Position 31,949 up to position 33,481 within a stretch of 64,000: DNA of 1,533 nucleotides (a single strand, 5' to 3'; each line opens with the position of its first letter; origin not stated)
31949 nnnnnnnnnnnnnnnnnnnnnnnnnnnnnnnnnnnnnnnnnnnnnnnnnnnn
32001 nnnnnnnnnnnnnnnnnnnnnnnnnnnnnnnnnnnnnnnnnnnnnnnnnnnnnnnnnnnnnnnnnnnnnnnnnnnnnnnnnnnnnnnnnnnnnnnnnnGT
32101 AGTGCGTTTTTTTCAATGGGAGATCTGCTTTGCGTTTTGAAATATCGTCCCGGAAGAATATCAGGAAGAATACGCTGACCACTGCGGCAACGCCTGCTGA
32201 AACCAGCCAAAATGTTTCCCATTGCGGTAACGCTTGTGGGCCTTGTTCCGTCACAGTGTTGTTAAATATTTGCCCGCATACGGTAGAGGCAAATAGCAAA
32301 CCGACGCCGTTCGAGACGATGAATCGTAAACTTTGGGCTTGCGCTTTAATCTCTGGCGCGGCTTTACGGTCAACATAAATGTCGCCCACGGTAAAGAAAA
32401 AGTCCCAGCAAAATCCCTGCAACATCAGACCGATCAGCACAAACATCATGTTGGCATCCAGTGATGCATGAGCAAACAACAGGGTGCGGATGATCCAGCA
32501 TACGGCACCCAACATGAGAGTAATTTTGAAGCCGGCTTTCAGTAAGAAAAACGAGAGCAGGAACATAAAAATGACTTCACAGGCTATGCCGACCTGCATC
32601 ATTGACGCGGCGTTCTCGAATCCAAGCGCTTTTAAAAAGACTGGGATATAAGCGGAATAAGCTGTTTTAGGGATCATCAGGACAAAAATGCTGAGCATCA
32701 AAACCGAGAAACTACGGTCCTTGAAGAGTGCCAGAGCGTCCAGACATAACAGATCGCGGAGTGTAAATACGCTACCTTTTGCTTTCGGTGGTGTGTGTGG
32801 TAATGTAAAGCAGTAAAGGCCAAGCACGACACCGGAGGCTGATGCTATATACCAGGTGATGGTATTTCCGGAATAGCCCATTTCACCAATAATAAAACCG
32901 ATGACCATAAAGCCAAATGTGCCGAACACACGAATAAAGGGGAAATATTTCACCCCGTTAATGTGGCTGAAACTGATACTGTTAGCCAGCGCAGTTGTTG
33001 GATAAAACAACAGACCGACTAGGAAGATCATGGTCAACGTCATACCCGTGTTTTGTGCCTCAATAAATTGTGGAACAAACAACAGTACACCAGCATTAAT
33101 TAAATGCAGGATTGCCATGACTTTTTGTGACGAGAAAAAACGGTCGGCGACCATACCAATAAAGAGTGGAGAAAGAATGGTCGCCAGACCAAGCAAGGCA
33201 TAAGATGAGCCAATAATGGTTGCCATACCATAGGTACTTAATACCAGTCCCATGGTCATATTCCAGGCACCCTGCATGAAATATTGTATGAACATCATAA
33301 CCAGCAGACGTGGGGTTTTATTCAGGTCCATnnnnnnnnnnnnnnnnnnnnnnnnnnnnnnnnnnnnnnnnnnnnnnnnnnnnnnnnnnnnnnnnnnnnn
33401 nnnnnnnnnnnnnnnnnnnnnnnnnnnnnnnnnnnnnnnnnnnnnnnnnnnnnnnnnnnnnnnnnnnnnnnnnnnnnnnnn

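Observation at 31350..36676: IS-bounded module: MBL-fold hydrolase, nucleoside permease and MgtC operon, divergent from a three-domain LacI-type regulator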

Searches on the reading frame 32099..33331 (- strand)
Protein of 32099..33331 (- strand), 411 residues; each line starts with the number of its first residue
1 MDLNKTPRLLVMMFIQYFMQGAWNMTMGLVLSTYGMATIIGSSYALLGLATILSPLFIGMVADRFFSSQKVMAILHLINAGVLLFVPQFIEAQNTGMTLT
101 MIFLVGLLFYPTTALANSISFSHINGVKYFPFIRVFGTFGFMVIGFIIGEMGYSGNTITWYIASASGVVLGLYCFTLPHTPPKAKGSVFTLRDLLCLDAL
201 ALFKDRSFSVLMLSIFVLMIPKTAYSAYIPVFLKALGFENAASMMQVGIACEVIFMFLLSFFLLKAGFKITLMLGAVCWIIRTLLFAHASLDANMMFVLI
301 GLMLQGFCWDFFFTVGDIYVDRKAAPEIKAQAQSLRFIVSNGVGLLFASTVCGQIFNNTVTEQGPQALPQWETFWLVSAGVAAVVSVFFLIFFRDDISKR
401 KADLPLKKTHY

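Call 8: search_protein_families(proteins=[window:32099-33331:-], library=ncbifam, max_evalue=0.01)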
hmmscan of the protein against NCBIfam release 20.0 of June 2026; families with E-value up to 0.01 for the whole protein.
window:32099-33331:- (411 aa): 2 families
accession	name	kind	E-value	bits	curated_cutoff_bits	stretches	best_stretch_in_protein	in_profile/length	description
TIGR00889.1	2A0110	subfamily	6.2e-78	262.7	446.1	1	6-400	4-409/418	nucleoside permease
NF007077.0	PRK09528.1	subfamily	1.7e-07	30.2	429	1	14-388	21-402/421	galactoside permease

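Call 20: search_solved_structures(query=window:32099-33331:-, max_evalue=0.01)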
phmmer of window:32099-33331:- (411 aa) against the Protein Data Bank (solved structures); distinct sequences matched with E-value up to 0.01: 3.
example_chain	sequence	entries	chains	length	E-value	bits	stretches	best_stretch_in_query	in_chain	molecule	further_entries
8zoj_B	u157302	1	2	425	2.2e-59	204.8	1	5-397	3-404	Putative nucleoside transporter YegT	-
7dl9_A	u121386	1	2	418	3.7e-45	158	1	7-394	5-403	Nucleoside permease NupG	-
7dla_A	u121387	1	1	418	6.5e-44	153.9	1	7-394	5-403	Nucleoside permease NupG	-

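Call 34: search_solved_structures(query=window:32099-33331:-, max_evalue=0.001, show_alignments=2)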
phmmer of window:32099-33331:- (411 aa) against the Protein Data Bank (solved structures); distinct sequences matched with E-value up to 0.001: 3.
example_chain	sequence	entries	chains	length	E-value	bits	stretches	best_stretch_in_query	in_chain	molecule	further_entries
8zoj_B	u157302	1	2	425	2.2e-59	204.8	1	5-397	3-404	Putative nucleoside transporter YegT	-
7dl9_A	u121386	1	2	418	3.7e-45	158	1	7-394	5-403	Nucleoside permease NupG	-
7dla_A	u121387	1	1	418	6.5e-44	153.9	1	7-394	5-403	Nucleoside permease NupG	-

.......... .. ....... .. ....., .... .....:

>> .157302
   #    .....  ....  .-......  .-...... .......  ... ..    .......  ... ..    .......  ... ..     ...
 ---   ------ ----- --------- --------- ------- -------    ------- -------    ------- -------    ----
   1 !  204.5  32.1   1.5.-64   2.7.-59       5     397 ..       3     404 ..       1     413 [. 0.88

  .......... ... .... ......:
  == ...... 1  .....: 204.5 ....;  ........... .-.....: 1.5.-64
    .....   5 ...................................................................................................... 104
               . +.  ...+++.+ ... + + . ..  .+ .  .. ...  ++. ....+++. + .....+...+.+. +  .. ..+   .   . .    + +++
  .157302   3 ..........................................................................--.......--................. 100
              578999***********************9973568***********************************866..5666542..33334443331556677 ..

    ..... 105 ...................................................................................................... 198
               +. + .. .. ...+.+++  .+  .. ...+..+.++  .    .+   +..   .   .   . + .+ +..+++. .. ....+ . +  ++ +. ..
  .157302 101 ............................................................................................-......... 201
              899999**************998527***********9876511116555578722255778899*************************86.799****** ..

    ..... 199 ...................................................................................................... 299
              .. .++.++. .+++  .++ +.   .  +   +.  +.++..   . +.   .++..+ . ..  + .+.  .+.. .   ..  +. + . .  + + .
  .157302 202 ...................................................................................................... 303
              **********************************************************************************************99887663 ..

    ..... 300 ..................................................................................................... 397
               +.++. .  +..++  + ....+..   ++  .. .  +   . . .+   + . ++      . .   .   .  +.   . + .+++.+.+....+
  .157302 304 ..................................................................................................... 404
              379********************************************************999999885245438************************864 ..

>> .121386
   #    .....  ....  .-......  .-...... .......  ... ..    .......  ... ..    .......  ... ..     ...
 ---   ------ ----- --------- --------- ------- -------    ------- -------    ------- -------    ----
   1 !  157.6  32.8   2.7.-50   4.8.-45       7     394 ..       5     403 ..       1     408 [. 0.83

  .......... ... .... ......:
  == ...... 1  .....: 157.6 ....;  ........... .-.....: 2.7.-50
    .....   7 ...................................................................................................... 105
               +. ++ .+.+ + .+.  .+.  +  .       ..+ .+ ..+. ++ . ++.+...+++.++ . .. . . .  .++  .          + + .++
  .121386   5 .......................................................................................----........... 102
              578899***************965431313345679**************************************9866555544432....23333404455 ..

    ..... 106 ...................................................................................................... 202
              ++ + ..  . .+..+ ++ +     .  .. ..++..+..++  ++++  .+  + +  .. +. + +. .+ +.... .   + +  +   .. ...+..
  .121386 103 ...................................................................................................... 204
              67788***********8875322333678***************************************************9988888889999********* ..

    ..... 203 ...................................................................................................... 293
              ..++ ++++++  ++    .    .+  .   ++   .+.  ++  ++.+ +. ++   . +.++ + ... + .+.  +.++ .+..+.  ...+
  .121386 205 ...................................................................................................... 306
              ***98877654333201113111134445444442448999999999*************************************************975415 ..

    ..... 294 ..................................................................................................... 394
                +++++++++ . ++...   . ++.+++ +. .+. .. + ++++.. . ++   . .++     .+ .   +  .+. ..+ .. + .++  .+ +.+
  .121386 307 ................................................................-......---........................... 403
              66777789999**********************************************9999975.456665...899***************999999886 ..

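Call 88: search_protein_families(proteins=[window:32099-33331:-], library=padloc, max_evalue=0.01)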
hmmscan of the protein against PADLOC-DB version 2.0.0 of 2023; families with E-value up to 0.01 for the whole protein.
window:32099-33331:- (411 aa): 0 families
